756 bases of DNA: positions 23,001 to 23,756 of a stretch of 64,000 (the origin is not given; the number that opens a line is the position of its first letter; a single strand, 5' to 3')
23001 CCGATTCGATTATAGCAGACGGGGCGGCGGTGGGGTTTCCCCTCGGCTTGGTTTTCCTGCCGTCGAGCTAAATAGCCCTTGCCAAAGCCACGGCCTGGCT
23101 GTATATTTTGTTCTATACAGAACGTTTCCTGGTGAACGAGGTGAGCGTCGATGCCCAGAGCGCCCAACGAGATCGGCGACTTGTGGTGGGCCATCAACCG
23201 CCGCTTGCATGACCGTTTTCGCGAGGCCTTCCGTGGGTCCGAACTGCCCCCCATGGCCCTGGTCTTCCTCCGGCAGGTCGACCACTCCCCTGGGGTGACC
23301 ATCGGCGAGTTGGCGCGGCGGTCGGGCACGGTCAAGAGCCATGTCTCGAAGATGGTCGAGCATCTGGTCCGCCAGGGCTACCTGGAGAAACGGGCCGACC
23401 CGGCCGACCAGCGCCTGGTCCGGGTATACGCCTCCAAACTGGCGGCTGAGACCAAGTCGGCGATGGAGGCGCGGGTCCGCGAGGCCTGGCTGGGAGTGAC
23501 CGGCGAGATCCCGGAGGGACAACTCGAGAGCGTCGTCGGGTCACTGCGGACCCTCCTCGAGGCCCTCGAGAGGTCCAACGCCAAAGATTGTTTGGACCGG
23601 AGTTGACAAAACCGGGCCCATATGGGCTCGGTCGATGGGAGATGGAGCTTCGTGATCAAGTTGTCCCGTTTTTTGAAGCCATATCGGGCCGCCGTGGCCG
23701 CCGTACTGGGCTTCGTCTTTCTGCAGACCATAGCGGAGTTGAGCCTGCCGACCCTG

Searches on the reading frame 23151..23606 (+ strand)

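Call 38: search_protein_families(library=pfam, proteins=[window:23151-23606:+], max_evalue=0.000001)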
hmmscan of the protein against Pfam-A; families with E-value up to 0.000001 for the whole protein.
window:23151-23606:+ (151 aa): 4 families
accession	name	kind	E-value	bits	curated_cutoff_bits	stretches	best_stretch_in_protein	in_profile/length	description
PF12802.13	MarR_2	-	6.9e-13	49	27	1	32-88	3-60/61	MarR family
PF01047.28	MarR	-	5.2e-11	42.7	24.6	1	37-90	6-59/59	MarR family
PF13463.12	HTH_27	-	1e-07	32.5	22.2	1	40-95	9-65/68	Winged helix DNA-binding domain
PF09339.16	HTH_IclR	-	4.6e-07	30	22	1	40-81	9-51/52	IclR helix-turn-helix domain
